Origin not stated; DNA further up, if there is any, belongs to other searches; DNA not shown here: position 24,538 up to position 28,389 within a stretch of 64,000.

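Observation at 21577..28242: NdvA-like exporter plus a 'half-size' cyclic-glucan-synthase homologue lacking the GH94 phosphorylase domain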

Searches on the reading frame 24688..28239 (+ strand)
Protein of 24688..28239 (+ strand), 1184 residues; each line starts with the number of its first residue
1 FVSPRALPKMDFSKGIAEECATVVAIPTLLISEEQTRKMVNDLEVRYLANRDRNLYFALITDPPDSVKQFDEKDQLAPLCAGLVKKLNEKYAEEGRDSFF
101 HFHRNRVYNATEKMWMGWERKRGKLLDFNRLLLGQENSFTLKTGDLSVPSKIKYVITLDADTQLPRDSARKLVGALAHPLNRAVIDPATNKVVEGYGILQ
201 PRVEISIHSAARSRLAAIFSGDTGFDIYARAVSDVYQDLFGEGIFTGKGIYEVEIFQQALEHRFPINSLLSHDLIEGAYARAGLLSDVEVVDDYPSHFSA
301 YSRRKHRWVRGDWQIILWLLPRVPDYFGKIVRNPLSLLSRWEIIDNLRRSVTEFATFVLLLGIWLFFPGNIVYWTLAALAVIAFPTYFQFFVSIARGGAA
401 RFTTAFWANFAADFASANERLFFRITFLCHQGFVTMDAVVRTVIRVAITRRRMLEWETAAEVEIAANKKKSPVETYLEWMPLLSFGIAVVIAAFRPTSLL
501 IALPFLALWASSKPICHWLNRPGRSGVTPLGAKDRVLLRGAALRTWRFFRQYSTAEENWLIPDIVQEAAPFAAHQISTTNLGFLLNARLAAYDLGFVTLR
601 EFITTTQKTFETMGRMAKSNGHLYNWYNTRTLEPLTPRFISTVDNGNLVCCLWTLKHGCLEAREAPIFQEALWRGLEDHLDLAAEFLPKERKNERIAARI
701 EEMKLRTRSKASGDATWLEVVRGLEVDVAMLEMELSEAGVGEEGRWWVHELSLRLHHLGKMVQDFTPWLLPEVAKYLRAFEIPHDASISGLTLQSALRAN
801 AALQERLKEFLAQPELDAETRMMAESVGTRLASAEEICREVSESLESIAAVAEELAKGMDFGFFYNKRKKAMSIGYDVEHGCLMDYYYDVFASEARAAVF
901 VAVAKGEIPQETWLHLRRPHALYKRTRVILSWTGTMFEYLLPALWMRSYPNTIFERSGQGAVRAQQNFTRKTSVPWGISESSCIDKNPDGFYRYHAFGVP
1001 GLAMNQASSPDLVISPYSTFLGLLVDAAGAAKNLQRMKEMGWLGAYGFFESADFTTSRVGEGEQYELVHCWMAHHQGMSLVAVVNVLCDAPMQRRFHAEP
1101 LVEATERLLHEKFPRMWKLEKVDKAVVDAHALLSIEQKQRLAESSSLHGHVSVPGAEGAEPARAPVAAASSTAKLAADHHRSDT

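Call 44: search_protein_representatives(protein=window:24688-28239:+)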
Query: 1184 residues. Proteins with E-value up to 0.001 (for the whole library): 12395; up to 1e-10: 8685; up to 1e-30: 4200. The best 150 are listed.
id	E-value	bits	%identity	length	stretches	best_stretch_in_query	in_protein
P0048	0.0e+00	1534.0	59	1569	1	2-1133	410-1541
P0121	0.0e+00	1472.6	58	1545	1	3-1122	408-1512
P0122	0.0e+00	1376.4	55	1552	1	1-1114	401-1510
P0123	0.0e+00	1313.2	52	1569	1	3-1113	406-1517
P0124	0.0e+00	1291.3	54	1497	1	2-1116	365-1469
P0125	0.0e+00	1126.5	51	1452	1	2-1115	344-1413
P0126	0.0e+00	1118.7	54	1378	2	4-684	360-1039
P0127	0.0e+00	1114.8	45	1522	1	3-1120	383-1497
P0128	0.0e+00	1112.3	48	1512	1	2-1122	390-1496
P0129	0.0e+00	1092.8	48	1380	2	1-760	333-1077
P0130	0.0e+00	1085.8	48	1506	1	6-1127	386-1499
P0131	0.0e+00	1064.0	47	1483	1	5-1112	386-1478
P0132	0.0e+00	1046.6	46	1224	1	3-1112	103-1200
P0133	0.0e+00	1041.4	47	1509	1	4-1116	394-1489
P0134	0.0e+00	1040.9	51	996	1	116-1112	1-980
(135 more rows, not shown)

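Call 87: predict_structure(alignment_id=A4)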
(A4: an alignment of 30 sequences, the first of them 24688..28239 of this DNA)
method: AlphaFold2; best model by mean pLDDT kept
length: 1184 residues; sequences in the alignment: 30
mean_pLDDT: 70.9   pTM: 0.76
mean pLDDT of the five models: 70.9, 69.0, 67.6, 64.7, 62.0
residues with pLDDT >= 90: 202; 70-90: 510; 50-70: 238; < 50: 234
segments of 3 or more residues with pLDDT < 50: 1-8, 190-192, 194-198, 200-206, 219-247, 263-296, 298-302, 311-315, 323-329, 331-347, 450-467, 555-558, 560-574, 1116-1137, 1143-1184
pLDDT, mean of each block of 10 residues (from residue 1): 36 78 84 84 86 89 76 87 92 75 79 58 71 85 89 79 69 68 53 49 49 55 31 33 46 69 44 40 37 42 50 49 46 45 45 67 78 79 68 70 68 66 68 61 54 43 46 67 86 83 84 72 60 92 88 54 42 56 90 94 89 85 78 77 88 97 90 91 82 81 83 66 88 81 85 90 88 85 77 91 90 84 88 93 96 93 79 78 60 73 87 70 73 79 85 81 86 81 56 65 63 86 90 93 84 79 75 80 92 92 81 56 40 45 44 32 32 27 29
secondary structure, 60 per line:
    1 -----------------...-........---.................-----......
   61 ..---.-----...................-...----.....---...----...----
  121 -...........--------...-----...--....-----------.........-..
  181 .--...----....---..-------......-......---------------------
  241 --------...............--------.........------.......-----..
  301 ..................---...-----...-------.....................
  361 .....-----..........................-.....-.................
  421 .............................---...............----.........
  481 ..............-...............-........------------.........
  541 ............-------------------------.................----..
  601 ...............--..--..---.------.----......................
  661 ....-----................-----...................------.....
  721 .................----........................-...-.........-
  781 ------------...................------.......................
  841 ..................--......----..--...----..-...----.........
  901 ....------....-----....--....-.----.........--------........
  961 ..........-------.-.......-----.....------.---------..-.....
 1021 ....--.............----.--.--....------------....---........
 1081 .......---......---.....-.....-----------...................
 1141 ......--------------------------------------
elements in order (helices of 4 or more, strands of 3 or more residues): E22-29 H33-49 E55-62 H72-90 E99-103 E107-109 E114-116 H122-132 E141-143 E154-157 H169-177 E184-186 E191-194 H207-212 H214-219 E249-252 H253-263 H272-280 H287-293 H299-318 E322-324 E330-332 H340-365 H371-396 H398-402 H404-449 H453-467 H472-494 H496-510 H512-519 H532-552 H578-594 H599-615 E639-641 H642-664 H670-685 H691-709 H716-737 H742-765 H771-779 H793-811 H818-858 H861-864 E875-877 H892-904 H911-914 E920-923 E926-929 H936-944 H953-970 E980-986 E992-996 H1016-1024 H1027-1039 E1050-1053 E1066-1069 H1073-1087 H1091-1096 H1100-1104 H1106-1110 H1122-1146

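Call 89: fold_search(model_id=the predicted structure, library=pdb)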
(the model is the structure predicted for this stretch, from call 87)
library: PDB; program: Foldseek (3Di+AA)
matches with E <= 10: 658; with E <= 0.001: 17
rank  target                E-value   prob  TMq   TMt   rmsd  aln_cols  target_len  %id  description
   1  8rfe_A                5.1e-50  1.00  0.74  0.33   5.4      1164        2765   31  CgsiGP2 sample in nanodisc (released 2024-03-20)
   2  8rf9                  1.4e-49  1.00  0.72  0.34   9.0      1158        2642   32  CgsiGP1 sample in nanodisc (released 2024-03-20)
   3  8rf0_A                2.4e-48  1.00  0.73  0.33   8.7      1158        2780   31  WT-CGS sample in nanodisc (released 2024-03-20)
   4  8wy1_B                5.2e-36  1.00  0.45  0.90   3.4       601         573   32  The structure of cyclization domain in cyclic beta-1,2-glucan synthase from Thermoanaerobacter italicus (released 2024-02-14)
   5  8wy1_A                2.3e-35  1.00  0.45  0.89   3.6       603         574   32  The structure of cyclization domain in cyclic beta-1,2-glucan synthase from Thermoanaerobacter italicus (released 2024-02-14)
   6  8xuj_A                2.1e-10  1.00  0.26  0.68   7.5       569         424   15  Structure of beta-1,2-glucanase from Endozoicomonas elysicola (EeSGL1, ligand-free) (released 2025-01-22)
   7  8xuj_B                1.5e-09  1.00  0.26  0.67   7.2       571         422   15  Structure of beta-1,2-glucanase from Endozoicomonas elysicola (EeSGL1, ligand-free) (released 2025-01-22)
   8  3eu8_A                3.8e-07  1.00  0.27  0.71   8.2       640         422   12  Crystal structure of putative glucoamylase (YP_210071.1) from Bacteroides fragilis NCTC 9343 at 2.12 A resolution (released 2008-10-21)
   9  4qt9_A                4.5e-07  1.00  0.27  0.71   6.8       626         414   10  Crystal structure of a putative glucoamylase (BACCAC_03554) from Bacteroides caccae ATCC 43185 at 2.05 A resolution (released 2014-08-06)
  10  4qt9_B                5.5e-07  1.00  0.27  0.73   6.6       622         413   11  Crystal structure of a putative glucoamylase (BACCAC_03554) from Bacteroides caccae ATCC 43185 at 2.05 A resolution (released 2014-08-06)
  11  5gzh_A                5.5e-07  1.00  0.27  0.70   6.9       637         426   10  Endo-beta-1,2-glucanase from Chitinophaga pinensis - ligand free form (released 2017-03-15)
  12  5gzk_A                6.0e-07  1.00  0.28  0.73   5.9       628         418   10  Endo-beta-1,2-glucanase from Chitinophaga pinensis - sophorotriose and glucose complex (released 2017-03-15)
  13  6imu_A                1.8e-05  1.00  0.28  0.63   5.5       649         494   11  The apo-structure of endo-beta-1,2-glucanase from Talaromyces funiculosus (released 2019-04-10)
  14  6imw_A                3.5e-05  1.00  0.28  0.63   5.4       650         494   11  The complex structure of endo-beta-1,2-glucanase mutant (E262Q) from Talaromyces funiculosus with beta-1,2-glucan (released 2019-04-10)
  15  5z06_A                3.8e-05  1.00  0.23  0.37  17.8       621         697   11  Crystal structure of beta-1,2-glucanase from Parabacteroides distasonis (released 2018-05-30)
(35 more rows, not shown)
